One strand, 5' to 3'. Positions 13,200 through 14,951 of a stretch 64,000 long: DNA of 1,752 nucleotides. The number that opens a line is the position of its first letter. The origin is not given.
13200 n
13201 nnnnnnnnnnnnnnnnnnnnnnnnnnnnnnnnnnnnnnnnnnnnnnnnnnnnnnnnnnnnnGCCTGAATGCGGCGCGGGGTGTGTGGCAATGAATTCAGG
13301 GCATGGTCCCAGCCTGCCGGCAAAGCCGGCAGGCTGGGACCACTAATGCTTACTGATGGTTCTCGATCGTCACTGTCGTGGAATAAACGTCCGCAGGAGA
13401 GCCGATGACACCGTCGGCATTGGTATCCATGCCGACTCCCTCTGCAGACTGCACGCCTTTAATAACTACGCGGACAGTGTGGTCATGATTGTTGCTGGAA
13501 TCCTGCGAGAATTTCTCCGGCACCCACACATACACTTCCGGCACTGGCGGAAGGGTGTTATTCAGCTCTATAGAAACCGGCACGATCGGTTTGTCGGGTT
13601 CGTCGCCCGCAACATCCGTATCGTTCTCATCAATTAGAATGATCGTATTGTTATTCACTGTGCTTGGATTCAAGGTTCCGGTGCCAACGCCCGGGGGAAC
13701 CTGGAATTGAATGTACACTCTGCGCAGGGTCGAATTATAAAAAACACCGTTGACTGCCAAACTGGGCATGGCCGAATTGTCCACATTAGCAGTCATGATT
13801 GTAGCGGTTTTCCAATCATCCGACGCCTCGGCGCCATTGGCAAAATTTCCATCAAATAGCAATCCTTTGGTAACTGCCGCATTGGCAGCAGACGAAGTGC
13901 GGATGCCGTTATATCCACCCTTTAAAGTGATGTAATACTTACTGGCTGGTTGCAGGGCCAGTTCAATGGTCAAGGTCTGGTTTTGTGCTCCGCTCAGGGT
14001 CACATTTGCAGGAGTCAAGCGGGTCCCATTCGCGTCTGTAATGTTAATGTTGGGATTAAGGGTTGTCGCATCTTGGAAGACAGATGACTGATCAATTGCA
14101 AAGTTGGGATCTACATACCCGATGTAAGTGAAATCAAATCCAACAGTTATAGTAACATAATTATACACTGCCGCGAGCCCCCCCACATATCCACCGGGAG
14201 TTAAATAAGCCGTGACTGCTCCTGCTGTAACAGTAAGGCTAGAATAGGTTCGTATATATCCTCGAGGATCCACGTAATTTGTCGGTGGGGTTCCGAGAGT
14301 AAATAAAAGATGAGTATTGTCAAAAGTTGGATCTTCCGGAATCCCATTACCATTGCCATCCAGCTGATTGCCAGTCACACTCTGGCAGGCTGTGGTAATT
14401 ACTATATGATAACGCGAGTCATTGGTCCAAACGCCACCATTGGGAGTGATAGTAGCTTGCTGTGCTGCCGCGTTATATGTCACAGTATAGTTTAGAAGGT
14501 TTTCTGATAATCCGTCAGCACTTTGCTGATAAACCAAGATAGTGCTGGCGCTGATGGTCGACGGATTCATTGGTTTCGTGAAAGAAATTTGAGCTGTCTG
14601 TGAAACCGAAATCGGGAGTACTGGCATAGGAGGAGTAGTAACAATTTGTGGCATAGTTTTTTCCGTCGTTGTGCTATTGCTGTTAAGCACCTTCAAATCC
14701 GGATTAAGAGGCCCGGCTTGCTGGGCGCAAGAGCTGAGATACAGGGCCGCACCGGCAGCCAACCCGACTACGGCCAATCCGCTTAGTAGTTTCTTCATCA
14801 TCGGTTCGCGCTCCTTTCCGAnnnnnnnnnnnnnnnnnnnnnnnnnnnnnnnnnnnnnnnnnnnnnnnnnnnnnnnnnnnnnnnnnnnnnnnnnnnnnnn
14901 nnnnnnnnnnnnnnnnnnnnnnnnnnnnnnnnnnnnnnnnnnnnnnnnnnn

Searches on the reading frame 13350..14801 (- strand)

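Call 84: search_protein_families(library=pfam, proteins=[window:13350-14801:-], max_evalue=0.0001)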
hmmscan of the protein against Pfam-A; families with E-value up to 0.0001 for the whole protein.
window:13350-14801:- (483 aa): 1 family
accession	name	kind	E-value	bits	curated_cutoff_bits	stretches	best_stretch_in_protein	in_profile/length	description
PF13205.12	Big_5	-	1.4e-08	35.8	23.6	1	49-149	3-97/105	Bacterial Ig-like domain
